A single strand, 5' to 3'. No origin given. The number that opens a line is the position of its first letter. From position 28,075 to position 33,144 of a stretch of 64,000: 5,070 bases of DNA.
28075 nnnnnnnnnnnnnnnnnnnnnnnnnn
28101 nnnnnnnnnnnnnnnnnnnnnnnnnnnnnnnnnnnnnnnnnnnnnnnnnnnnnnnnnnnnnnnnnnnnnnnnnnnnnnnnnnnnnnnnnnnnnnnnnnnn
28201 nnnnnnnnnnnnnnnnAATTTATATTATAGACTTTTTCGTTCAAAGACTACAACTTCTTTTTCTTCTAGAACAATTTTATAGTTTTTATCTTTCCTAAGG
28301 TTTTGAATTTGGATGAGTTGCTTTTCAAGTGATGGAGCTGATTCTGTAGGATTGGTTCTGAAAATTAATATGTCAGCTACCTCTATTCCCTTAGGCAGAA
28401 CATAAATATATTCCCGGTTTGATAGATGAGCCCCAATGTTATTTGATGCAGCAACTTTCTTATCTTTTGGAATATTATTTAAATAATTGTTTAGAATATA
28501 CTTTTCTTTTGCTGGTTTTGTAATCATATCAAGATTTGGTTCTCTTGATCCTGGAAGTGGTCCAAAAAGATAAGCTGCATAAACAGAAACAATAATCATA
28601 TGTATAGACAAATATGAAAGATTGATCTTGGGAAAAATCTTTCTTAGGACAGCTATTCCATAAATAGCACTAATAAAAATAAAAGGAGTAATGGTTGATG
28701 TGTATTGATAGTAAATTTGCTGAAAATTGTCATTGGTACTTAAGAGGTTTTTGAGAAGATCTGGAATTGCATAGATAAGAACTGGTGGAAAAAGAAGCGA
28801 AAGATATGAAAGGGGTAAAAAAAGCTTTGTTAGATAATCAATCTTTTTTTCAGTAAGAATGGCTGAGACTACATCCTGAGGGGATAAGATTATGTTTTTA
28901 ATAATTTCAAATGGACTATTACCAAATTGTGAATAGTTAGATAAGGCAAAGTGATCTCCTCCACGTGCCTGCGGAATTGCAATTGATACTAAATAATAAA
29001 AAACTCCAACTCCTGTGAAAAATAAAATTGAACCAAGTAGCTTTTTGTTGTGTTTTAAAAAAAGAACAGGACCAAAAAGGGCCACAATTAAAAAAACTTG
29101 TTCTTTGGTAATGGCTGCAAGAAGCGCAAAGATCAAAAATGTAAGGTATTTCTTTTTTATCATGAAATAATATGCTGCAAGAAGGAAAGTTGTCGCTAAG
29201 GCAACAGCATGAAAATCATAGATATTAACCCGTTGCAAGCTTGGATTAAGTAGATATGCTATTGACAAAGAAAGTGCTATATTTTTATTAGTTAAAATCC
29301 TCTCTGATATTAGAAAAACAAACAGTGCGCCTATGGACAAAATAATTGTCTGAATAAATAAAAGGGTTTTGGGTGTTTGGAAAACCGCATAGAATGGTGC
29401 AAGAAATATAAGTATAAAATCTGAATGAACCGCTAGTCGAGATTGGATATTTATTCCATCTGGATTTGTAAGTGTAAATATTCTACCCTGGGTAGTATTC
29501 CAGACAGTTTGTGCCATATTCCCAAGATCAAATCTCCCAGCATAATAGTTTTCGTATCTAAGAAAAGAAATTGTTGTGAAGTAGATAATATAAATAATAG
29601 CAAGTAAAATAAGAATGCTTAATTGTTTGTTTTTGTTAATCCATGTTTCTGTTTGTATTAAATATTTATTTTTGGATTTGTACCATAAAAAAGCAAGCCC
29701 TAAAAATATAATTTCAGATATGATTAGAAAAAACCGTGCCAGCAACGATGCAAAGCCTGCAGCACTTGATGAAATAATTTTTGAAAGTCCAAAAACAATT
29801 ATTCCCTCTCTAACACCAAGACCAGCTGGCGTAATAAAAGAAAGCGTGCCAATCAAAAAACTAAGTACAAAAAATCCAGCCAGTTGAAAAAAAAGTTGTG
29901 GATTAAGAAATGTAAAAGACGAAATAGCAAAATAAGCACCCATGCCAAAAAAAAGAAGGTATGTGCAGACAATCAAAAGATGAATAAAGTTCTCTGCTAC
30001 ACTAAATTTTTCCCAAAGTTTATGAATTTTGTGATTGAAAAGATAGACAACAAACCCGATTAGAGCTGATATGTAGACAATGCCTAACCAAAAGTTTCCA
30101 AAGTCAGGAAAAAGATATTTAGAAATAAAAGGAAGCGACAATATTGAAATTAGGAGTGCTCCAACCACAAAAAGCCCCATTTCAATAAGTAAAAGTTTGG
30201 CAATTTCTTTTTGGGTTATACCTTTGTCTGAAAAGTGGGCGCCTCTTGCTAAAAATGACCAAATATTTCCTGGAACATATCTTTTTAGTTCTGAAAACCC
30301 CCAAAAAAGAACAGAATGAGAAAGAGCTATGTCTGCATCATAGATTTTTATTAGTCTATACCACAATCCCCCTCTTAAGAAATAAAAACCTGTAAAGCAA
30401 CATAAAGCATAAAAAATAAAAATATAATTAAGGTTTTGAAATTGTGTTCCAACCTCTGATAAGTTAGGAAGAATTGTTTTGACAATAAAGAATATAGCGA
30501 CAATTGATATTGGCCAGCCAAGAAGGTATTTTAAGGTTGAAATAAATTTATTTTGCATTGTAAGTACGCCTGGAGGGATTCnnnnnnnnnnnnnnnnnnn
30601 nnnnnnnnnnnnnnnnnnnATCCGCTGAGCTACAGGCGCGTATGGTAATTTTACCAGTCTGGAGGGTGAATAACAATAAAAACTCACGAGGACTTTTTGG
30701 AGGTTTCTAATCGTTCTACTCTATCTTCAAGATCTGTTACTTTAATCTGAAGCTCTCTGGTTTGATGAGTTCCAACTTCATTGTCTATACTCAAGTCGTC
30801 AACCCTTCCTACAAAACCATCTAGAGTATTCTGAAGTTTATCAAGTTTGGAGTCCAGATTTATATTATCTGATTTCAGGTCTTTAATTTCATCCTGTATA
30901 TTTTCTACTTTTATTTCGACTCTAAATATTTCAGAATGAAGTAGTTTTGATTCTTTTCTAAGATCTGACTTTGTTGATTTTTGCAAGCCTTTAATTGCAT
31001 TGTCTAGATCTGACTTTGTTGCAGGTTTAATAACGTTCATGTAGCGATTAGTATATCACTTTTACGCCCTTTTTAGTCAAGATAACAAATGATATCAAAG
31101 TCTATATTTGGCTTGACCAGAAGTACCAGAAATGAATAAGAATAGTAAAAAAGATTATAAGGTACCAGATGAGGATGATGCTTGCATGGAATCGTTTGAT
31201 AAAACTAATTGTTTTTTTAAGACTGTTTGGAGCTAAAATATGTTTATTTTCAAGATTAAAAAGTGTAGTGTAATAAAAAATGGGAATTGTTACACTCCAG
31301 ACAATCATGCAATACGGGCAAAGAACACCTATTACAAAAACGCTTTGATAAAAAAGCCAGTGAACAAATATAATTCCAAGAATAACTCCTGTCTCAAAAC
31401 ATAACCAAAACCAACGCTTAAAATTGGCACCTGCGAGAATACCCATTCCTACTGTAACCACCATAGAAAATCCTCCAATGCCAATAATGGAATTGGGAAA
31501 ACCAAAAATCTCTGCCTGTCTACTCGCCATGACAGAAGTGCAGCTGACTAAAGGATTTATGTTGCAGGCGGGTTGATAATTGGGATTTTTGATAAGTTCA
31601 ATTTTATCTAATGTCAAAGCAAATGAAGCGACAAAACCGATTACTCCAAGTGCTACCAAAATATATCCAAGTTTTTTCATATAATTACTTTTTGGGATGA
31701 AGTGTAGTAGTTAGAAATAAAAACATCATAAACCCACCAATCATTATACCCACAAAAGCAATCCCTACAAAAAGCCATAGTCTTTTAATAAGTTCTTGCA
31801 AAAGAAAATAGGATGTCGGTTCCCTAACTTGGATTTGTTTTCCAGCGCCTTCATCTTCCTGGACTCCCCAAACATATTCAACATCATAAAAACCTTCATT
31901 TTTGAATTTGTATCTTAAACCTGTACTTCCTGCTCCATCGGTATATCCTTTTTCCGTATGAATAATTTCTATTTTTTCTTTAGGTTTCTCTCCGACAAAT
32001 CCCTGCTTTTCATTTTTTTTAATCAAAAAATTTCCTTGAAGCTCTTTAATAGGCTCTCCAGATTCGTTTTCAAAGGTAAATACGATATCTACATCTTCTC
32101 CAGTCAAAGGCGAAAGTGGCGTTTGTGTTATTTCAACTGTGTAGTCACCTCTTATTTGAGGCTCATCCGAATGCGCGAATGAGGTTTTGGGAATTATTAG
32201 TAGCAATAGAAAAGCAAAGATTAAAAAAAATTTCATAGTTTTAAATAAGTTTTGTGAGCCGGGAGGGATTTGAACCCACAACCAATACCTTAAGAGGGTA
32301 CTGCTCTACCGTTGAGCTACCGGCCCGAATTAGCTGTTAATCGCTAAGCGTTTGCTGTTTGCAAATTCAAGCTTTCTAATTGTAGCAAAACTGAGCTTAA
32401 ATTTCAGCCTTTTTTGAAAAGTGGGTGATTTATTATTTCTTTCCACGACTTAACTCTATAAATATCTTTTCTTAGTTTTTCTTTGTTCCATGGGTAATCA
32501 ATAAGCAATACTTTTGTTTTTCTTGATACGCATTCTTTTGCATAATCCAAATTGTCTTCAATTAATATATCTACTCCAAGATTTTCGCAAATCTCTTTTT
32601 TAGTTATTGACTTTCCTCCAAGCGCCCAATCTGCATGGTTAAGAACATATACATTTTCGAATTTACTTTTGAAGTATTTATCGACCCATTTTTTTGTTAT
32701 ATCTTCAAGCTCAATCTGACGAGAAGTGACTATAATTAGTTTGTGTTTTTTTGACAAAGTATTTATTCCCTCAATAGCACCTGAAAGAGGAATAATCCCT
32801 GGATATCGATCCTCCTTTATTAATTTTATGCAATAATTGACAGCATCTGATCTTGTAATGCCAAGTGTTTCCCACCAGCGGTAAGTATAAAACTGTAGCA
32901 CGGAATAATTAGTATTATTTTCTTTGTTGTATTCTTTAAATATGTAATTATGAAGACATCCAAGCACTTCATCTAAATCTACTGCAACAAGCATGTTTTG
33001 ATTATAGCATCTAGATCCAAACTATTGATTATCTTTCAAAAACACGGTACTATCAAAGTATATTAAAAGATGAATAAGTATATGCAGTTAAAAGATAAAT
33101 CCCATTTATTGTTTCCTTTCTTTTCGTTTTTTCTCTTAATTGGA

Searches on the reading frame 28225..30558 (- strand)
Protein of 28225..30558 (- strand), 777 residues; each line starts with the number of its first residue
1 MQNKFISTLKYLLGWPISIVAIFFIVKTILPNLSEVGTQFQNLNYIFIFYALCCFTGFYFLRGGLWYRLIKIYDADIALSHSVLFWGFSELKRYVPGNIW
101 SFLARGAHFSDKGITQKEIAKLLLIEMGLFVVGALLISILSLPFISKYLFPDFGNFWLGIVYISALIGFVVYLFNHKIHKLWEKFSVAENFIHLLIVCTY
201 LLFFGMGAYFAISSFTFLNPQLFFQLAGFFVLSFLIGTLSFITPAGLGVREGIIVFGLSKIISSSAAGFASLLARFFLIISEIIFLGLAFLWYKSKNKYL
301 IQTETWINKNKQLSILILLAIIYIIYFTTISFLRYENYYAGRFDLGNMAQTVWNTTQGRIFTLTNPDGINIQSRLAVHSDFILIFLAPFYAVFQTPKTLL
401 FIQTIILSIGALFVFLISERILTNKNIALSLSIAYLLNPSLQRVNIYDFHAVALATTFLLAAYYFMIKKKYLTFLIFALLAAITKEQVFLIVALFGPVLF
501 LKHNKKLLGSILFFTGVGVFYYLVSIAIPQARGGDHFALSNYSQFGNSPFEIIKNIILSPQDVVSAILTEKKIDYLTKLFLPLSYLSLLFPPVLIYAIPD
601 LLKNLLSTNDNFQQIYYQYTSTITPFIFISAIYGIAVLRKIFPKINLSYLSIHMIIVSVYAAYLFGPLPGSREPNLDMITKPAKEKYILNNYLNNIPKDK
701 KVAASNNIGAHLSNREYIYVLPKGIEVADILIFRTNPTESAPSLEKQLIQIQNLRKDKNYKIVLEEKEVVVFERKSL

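Call 62: search_protein_families(library=pfam, proteins=[window:28225-30558:-], max_evalue=0.00001)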
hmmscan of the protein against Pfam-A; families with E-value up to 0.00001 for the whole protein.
window:28225-30558:- (777 aa): 2 families
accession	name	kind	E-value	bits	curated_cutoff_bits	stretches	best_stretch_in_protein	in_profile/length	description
PF09852.15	DUF2079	-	1.7e-68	232.2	28.2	1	335-771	2-459/459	Predicted membrane protein (DUF2079)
PF03706.18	LPG_synthase_TM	-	3.1e-10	40.5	33.4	1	17-280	7-296/302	Lysylphosphatidylglycerol synthase TM region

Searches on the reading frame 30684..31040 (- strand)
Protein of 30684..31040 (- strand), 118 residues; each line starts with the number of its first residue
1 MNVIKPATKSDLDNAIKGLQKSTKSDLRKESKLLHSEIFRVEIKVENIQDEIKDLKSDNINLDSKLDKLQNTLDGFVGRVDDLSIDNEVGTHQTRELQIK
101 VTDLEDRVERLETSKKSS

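Call 25: search_protein_families(library=pfam, proteins=[window:30684-31040:-], max_evalue=0.001)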
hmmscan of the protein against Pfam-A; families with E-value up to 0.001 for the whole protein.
window:30684-31040:- (118 aa): 1 family
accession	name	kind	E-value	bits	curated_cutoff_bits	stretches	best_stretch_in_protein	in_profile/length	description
PF04513.17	Baculo_PEP_C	-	0.00083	19.9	38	0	10-87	48-122/140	Baculovirus polyhedron envelope protein, PEP, C terminus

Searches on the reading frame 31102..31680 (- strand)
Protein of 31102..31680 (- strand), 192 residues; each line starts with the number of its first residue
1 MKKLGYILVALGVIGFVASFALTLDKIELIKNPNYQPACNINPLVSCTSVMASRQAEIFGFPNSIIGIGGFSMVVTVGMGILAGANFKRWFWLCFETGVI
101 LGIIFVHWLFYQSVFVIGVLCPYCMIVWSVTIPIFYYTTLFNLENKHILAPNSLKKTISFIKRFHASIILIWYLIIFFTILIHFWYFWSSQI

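Call 25: search_protein_families(library=pfam, proteins=[window:31102-31680:-], max_evalue=0.001)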
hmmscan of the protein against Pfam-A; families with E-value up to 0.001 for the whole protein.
window:31102-31680:- (192 aa): 1 family
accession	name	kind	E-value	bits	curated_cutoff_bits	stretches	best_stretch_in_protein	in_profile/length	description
PF07884.19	VKOR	-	2.9e-44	150.9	27.5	1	7-139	2-134/134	Vitamin K epoxide reductase family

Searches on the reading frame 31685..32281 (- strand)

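Call 25: search_protein_families(library=pfam, proteins=[window:31685-32281:-], max_evalue=0.001)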
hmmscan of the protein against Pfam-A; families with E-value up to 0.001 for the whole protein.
window:31685-32281:- (198 aa): 0 families

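Call 56: search_protein_families(library=pfam, proteins=[window:31685-32281:-], max_evalue=1)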
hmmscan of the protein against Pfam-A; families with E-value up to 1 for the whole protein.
window:31685-32281:- (198 aa): 2 families
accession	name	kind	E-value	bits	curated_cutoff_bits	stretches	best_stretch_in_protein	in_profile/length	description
PF20098.4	DUF6488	-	0.0092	16.3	27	1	16-66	1-52/110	Family of unknown function (DUF6488)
PF19258.4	KxYKxGKxW_sig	-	0.2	12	23.6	1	166-187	12-33/41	KxYKxGKxW signal peptide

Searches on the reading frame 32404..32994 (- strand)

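Call 25: search_protein_families(library=pfam, proteins=[window:32404-32994:-], max_evalue=0.001)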
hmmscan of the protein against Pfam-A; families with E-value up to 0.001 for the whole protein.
window:32404-32994:- (196 aa): 1 family
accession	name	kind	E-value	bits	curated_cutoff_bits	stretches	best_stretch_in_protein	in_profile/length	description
PF06941.18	NT5C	-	9.8e-10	39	24.8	1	1-187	2-170/180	5' nucleotidase, deoxy (Pyrimidine), cytosolic type C protein (NT5C)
